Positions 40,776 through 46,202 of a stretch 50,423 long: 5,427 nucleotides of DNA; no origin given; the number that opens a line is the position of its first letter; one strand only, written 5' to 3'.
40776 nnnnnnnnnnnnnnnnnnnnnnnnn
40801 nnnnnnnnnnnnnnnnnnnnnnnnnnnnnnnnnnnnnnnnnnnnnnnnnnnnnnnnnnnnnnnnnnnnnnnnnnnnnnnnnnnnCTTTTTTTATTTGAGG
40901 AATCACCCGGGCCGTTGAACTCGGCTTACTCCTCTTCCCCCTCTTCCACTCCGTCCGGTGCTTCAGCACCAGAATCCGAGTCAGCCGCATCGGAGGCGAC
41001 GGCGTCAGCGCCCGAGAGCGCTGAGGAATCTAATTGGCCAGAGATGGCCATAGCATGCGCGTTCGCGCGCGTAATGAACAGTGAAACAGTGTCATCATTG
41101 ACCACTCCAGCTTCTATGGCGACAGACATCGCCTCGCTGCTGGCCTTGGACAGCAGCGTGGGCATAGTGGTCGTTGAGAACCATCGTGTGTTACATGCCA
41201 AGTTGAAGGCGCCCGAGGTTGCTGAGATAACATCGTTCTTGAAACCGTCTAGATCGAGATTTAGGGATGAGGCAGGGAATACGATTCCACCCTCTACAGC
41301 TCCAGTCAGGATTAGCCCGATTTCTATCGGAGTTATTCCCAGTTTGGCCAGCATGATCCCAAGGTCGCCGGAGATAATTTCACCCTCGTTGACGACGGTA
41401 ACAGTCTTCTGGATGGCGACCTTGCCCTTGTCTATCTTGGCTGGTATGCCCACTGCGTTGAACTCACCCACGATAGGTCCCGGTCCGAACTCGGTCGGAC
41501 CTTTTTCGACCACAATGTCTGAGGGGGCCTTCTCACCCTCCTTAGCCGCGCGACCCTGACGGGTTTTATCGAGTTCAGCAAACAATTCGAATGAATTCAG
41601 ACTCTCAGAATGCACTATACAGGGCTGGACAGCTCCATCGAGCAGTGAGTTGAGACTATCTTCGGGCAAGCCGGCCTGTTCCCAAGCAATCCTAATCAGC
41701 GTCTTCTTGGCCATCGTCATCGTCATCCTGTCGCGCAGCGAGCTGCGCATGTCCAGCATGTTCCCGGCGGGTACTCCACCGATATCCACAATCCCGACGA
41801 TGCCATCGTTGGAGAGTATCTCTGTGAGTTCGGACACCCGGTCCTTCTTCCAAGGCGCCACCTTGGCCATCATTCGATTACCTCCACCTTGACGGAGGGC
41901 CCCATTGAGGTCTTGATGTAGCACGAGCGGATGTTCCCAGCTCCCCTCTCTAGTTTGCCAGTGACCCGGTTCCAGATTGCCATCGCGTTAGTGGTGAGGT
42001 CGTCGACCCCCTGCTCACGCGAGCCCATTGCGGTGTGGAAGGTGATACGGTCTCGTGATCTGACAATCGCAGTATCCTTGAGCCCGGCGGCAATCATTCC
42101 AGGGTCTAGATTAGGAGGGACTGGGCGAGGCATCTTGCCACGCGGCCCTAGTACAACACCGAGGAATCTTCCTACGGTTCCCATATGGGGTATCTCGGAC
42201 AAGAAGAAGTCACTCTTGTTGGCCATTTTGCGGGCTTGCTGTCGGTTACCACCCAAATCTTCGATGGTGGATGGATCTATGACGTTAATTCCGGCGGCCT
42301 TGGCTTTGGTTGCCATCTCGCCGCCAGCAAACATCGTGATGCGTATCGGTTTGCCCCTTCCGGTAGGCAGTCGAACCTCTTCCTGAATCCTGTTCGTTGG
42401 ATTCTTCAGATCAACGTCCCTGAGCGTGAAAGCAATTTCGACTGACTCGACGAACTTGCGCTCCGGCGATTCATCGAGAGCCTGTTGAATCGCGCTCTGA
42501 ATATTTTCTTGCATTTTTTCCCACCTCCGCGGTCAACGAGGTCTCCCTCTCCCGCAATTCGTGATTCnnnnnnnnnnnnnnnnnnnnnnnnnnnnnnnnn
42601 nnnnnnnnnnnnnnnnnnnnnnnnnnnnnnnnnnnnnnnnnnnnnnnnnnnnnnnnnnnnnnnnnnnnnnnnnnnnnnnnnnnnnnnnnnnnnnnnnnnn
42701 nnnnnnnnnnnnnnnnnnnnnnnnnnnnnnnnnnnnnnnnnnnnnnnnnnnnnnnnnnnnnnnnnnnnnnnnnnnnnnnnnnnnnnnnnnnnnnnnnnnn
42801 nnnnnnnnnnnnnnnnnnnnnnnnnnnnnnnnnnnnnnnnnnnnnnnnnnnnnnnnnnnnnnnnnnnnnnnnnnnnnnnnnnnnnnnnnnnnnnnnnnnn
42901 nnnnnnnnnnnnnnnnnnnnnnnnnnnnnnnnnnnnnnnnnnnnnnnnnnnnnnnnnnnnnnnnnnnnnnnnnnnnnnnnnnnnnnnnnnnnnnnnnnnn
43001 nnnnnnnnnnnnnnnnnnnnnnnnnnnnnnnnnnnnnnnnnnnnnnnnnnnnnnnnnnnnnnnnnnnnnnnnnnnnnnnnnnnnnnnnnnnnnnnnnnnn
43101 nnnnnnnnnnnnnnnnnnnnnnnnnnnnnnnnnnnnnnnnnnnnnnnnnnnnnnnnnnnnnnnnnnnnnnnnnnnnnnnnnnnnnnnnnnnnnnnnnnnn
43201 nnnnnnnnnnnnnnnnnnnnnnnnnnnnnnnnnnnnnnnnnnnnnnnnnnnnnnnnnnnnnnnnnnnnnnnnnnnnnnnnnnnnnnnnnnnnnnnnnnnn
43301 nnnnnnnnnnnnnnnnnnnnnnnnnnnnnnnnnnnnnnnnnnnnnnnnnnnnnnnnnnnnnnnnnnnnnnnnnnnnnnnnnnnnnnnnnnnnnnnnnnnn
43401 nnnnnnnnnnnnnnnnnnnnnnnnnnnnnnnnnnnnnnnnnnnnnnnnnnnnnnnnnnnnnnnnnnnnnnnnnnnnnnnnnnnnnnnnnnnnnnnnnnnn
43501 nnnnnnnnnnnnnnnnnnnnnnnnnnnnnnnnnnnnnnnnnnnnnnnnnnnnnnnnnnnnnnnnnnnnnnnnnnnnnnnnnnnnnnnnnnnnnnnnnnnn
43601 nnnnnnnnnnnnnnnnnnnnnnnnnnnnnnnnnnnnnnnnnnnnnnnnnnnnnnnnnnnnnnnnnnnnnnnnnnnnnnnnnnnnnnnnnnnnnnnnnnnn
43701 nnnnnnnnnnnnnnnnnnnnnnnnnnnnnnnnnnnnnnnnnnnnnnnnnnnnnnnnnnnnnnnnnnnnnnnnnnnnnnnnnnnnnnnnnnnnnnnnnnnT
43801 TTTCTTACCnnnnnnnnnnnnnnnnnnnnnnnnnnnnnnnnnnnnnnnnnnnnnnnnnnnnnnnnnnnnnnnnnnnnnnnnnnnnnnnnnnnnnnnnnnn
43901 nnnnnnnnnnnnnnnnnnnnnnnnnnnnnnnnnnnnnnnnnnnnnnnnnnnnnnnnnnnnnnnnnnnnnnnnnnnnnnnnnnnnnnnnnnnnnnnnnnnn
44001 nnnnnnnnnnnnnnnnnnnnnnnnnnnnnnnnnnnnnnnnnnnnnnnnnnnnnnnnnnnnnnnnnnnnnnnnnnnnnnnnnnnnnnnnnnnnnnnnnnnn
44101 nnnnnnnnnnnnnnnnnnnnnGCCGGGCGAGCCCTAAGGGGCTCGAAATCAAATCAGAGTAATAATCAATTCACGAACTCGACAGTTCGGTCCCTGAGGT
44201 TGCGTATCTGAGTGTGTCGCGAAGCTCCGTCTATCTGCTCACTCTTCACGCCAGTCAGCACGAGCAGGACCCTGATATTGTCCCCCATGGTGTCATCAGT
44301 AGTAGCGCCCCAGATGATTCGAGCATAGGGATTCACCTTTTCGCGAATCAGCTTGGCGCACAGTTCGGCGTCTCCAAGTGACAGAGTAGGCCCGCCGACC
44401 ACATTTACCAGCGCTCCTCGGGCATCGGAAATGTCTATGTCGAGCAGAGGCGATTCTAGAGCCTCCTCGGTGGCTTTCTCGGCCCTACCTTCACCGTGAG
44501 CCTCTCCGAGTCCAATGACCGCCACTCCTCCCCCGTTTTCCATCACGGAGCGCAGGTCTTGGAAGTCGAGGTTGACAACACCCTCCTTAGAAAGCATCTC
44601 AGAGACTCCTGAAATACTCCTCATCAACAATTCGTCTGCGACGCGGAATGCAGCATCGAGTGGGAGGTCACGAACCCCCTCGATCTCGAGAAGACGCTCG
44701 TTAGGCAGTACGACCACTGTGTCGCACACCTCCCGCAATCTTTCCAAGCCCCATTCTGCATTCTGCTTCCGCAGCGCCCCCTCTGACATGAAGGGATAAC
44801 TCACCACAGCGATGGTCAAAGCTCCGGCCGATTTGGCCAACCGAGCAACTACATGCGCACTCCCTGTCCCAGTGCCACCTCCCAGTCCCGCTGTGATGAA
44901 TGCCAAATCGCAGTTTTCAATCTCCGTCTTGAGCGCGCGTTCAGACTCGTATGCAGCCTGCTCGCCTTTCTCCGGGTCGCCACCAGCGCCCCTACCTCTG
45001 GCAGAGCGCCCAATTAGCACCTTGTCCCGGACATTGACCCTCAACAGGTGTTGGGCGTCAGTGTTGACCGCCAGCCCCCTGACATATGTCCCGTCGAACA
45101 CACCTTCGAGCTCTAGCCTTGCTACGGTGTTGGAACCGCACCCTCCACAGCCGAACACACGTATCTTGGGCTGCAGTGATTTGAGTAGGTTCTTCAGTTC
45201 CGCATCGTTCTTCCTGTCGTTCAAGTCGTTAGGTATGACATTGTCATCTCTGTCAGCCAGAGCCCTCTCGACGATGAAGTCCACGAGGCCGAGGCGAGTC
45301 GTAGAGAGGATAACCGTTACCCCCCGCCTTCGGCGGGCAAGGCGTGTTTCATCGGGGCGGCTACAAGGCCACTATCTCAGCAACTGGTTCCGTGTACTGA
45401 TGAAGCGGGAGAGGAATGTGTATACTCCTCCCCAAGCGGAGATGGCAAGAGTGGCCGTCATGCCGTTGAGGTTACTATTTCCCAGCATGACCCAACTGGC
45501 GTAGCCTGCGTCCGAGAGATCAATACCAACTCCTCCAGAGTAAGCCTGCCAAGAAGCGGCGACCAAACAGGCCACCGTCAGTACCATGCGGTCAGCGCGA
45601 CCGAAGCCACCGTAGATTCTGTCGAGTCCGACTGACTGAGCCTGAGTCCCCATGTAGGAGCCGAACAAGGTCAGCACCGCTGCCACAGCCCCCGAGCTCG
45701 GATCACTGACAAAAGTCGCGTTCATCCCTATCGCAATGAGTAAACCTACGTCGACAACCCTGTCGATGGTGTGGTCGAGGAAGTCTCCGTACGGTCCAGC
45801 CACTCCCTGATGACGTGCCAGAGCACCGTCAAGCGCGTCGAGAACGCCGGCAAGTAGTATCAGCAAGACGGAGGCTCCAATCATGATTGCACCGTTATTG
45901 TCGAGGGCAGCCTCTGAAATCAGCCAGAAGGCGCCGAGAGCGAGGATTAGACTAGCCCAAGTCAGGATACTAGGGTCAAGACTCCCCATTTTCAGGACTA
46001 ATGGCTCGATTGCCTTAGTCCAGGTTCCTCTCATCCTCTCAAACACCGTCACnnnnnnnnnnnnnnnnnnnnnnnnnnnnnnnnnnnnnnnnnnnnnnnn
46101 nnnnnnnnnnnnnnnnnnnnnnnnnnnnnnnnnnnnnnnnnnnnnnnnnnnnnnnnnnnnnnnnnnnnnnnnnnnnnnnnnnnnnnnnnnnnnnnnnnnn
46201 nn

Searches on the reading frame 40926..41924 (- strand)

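Call 12: search_protein_families(library=pfam, proteins=[window:40926-41924:-], max_evalue=0.001)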
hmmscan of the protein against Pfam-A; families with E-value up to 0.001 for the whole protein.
window:40926-41924:- (332 aa): 2 families
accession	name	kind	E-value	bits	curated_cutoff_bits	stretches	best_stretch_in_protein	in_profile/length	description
PF17777.6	RL10P_insert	-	3e-17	62.7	29.1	1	127-197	1-71/71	Insertion domain in 60S ribosomal protein L10P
PF00466.25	Ribosomal_L10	-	6.9e-13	49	22.8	1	24-100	4-80/100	Ribosomal protein L10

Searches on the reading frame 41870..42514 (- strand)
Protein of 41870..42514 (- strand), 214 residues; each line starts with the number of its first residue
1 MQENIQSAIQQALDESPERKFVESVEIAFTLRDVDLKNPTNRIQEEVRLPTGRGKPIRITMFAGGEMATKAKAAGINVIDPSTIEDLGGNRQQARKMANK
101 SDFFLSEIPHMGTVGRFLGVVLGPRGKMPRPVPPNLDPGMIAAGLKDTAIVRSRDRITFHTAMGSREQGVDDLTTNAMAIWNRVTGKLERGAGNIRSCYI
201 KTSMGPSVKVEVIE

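Call 12: search_protein_families(library=pfam, proteins=[window:41870-42514:-], max_evalue=0.001)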
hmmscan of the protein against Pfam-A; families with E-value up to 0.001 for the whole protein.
window:41870-42514:- (214 aa): 1 family
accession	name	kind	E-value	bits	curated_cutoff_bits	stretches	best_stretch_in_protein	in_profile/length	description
PF00687.26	Ribosomal_L1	-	2.5e-40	138.6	32.2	1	15-206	3-198/198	Ribosomal protein L1p/L10e family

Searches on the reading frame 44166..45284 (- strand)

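Call 12: search_protein_families(library=pfam, proteins=[window:44166-45284:-], max_evalue=0.001)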
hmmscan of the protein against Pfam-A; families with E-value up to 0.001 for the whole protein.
window:44166-45284:- (372 aa): 2 families
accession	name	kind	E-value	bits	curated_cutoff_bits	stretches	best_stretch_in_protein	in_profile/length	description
PF00091.31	Tubulin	-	1.5e-43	149.8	33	1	40-201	1-188/190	Tubulin/FtsZ family, GTPase domain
PF12327.13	FtsZ_C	-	1.1e-31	109.5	27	1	253-347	1-95/95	FtsZ family, C-terminal domain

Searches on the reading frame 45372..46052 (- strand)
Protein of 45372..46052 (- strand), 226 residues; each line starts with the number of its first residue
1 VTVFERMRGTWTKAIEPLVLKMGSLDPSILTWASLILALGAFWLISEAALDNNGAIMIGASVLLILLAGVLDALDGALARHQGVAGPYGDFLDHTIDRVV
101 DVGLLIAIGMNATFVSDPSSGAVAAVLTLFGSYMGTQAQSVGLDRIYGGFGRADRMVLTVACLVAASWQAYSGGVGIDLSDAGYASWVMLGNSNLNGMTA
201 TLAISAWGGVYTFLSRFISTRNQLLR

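Call 12: search_protein_families(library=pfam, proteins=[window:45372-46052:-], max_evalue=0.001)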
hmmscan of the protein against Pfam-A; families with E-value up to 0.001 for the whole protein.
window:45372-46052:- (226 aa): 1 family
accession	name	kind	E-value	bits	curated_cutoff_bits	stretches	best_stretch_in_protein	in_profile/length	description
PF01066.26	CDP-OH_P_transf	-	1.5e-09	38.9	22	1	27-166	4-134/152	CDP-alcohol phosphatidyltransferase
